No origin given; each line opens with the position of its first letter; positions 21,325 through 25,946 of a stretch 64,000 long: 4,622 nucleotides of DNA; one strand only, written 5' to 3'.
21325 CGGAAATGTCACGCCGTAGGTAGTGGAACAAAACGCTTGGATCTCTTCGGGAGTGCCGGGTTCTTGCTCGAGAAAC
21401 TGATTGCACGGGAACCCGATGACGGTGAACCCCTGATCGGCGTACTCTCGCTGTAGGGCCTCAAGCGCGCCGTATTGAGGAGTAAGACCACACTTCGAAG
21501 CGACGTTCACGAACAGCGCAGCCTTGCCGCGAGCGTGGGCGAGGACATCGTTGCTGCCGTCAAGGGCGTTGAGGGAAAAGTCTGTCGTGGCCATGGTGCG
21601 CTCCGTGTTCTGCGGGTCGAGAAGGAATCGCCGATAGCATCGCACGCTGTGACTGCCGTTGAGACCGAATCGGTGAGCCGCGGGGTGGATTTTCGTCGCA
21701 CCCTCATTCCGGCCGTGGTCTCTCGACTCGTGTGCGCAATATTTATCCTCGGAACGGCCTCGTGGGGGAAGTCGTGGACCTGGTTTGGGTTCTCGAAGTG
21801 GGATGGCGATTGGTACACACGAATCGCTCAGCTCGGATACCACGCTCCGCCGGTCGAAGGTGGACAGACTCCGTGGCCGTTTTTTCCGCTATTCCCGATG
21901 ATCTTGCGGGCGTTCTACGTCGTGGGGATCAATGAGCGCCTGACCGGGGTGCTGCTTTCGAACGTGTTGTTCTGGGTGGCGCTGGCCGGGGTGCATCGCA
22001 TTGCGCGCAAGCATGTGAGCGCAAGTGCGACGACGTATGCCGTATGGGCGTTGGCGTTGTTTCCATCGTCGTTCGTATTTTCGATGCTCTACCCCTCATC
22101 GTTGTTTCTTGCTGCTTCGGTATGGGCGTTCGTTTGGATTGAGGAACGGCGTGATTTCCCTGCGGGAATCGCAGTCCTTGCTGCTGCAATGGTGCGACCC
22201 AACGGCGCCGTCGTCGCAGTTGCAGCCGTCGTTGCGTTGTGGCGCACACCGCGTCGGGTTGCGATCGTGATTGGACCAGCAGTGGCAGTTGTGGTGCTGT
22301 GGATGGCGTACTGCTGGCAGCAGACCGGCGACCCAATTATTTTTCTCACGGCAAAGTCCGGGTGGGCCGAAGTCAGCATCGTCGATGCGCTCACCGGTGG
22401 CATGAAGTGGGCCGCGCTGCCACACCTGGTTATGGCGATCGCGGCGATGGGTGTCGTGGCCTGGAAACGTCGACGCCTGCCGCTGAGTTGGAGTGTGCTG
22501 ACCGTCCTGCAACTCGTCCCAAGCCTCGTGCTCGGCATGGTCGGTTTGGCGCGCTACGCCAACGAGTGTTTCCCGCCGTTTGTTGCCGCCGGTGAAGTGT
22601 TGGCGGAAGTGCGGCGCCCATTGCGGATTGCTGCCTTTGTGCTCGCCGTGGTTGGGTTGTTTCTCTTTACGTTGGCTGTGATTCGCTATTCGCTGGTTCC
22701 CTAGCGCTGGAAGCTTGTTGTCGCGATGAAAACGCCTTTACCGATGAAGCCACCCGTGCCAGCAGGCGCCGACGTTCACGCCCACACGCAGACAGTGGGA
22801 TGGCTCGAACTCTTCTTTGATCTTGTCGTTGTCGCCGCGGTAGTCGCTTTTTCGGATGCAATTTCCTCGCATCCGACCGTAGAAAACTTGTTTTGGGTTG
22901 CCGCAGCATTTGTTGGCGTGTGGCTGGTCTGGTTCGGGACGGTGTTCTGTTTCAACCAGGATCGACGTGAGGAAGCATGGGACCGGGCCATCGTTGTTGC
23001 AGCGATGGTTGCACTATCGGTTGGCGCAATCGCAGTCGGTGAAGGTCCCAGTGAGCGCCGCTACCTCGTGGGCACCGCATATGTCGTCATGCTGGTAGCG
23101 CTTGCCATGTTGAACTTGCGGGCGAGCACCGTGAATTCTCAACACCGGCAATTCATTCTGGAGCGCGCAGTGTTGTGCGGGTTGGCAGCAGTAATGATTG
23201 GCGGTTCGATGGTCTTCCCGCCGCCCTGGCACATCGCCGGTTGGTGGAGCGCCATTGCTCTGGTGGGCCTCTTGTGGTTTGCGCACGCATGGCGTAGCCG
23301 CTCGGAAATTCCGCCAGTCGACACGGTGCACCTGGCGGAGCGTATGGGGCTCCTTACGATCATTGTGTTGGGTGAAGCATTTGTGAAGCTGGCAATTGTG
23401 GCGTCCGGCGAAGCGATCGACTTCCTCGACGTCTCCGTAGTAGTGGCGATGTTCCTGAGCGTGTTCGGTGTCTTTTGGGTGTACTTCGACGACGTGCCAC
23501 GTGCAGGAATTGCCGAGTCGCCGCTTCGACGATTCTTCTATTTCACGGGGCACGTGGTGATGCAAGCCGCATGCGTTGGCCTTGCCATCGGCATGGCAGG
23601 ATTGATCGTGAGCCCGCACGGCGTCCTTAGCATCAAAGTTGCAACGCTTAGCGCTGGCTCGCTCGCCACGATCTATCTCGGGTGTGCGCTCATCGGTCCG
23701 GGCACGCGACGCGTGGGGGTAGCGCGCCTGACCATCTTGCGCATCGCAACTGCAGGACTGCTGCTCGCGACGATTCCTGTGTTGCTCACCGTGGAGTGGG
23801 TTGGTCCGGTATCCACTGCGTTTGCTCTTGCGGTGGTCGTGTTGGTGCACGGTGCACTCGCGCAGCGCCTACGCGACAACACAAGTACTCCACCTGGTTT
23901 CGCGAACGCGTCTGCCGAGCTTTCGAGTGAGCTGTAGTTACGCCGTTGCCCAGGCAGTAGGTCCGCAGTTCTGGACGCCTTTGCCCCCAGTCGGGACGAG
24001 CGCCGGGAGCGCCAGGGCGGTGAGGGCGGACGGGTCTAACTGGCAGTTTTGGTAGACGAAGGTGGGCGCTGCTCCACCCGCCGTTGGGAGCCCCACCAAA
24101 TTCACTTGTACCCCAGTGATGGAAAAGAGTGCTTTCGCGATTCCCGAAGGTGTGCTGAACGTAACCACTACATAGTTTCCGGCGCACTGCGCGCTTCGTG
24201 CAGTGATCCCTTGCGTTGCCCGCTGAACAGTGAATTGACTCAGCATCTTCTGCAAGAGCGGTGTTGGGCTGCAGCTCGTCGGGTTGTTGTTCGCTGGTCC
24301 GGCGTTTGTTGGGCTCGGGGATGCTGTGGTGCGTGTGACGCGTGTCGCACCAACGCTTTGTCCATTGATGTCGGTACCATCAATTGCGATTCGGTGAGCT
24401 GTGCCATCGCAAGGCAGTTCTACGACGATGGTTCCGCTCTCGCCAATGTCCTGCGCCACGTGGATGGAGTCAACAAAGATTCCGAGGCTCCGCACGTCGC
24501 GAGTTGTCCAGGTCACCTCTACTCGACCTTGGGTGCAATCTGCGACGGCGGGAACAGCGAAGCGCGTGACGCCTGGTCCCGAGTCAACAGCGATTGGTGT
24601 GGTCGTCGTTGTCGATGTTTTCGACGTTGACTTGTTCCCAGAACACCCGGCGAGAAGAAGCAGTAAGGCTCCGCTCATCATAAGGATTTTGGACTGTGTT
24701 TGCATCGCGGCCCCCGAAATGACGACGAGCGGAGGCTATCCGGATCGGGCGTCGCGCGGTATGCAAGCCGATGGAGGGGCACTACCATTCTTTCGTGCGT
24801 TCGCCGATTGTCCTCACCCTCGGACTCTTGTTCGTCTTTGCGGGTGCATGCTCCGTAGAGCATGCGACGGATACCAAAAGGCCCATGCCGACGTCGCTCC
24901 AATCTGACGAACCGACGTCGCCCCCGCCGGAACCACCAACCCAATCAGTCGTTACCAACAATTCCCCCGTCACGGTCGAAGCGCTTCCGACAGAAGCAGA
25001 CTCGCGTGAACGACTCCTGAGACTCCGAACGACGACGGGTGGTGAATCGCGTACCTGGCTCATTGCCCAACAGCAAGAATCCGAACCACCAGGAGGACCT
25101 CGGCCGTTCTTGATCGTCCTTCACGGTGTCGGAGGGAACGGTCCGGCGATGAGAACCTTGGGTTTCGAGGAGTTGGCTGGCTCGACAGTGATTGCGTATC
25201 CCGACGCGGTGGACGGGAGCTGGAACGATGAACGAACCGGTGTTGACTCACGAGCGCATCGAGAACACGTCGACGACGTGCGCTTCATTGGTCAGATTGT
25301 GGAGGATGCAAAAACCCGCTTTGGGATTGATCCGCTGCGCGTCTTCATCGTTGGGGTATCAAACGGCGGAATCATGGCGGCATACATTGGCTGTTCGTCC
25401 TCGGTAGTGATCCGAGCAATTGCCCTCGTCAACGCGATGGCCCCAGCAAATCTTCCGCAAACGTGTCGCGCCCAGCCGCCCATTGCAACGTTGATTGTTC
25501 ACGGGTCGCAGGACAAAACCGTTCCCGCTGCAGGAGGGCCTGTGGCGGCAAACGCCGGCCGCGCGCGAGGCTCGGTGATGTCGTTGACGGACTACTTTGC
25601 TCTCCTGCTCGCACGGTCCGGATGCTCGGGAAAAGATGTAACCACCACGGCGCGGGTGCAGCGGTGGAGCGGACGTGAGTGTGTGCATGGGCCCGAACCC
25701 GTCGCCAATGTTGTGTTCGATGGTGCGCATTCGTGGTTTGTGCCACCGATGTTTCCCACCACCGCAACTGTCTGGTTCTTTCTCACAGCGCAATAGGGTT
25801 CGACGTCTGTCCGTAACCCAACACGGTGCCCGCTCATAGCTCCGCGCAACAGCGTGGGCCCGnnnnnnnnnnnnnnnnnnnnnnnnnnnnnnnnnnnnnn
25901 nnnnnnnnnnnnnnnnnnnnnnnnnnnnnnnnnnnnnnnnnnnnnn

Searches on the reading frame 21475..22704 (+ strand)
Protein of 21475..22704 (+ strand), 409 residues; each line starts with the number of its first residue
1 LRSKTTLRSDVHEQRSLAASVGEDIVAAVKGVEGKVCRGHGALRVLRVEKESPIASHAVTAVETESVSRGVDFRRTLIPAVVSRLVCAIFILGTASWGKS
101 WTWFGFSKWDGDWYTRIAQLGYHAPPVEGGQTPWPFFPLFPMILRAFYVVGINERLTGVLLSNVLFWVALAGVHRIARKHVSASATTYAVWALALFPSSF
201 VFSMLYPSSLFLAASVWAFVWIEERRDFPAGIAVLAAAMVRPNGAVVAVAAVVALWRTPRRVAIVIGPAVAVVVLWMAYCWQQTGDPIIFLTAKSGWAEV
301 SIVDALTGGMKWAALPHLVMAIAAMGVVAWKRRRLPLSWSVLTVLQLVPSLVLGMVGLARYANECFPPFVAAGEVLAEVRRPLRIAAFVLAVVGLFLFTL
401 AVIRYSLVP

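Call 9: search_protein_families(library=pfam, proteins=[window:21475-22704:+], max_evalue=0.001)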
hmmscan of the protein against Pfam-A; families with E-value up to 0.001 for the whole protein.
window:21475-22704:+ (409 aa): 0 families

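Call 32: search_protein_families(library=pfam, proteins=[window:21475-22704:+], max_evalue=10)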
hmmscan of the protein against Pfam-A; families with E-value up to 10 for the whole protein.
window:21475-22704:+ (409 aa): 2 families
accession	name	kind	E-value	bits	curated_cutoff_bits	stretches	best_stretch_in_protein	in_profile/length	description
PF04922.18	DIE2_ALG10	-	0.068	12.9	27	1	155-243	62-151/391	DIE2/ALG10 family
PF01708.21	Gemini_mov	-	0.075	13.2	25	1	260-296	36-71/92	Geminivirus putative movement protein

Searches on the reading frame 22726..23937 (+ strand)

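Call 9: search_protein_families(library=pfam, proteins=[window:22726-23937:+], max_evalue=0.001)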
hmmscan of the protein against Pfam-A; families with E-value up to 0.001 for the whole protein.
window:22726-23937:+ (403 aa): 1 family
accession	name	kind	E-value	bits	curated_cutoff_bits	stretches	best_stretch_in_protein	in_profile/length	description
PF06772.16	LtrA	-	2.8e-50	172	31.9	1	24-372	2-354/356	Bacterial low temperature requirement A protein (LtrA)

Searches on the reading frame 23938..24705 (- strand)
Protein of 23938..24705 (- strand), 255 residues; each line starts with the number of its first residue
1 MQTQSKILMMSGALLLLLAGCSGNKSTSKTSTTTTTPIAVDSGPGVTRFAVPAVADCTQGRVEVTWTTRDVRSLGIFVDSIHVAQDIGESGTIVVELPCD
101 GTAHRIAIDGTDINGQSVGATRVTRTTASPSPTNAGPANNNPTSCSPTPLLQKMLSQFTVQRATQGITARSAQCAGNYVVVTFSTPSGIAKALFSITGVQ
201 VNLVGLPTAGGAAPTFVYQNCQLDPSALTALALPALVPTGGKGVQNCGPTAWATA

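Call 9: search_protein_families(library=pfam, proteins=[window:23938-24705:-], max_evalue=0.001)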
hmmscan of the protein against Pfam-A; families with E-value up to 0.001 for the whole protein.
window:23938-24705:- (255 aa): 0 families

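Call 32: search_protein_families(library=pfam, proteins=[window:23938-24705:-], max_evalue=10)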
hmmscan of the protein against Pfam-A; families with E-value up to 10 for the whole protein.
window:23938-24705:- (255 aa): 2 families
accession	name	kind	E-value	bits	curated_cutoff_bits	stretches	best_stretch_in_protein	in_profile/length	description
PF24381.1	DUF7537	-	0.067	13.1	31.7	1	7-41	2-36/258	Family of unknown function (DUF7537)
PF13825.11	Paramyxo_P_V_N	-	4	7.2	22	1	101-154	228-282/309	Paramyxovirus structural protein V/P N-terminus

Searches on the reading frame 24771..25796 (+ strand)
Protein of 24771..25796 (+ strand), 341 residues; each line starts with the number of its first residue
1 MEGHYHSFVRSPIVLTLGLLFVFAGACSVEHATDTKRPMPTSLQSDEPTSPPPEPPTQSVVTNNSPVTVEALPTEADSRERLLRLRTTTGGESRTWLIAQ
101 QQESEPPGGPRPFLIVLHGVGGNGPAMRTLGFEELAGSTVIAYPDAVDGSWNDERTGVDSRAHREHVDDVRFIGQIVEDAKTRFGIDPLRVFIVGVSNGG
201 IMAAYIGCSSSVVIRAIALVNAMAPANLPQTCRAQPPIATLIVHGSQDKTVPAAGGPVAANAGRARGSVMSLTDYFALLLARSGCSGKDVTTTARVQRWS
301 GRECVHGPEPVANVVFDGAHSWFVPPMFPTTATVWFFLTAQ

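Call 9: search_protein_families(library=pfam, proteins=[window:24771-25796:+], max_evalue=0.001)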
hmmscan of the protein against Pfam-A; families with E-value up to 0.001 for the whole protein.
window:24771-25796:+ (341 aa): 2 families
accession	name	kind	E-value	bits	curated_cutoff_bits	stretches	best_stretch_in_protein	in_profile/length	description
PF02230.22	Abhydrolase_2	-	3.1e-07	30.9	23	1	173-261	90-180/217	Phospholipase/Carboxylesterase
PF20434.5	BD-FAE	-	0.00026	21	26.8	0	167-211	67-111/215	BD-FAE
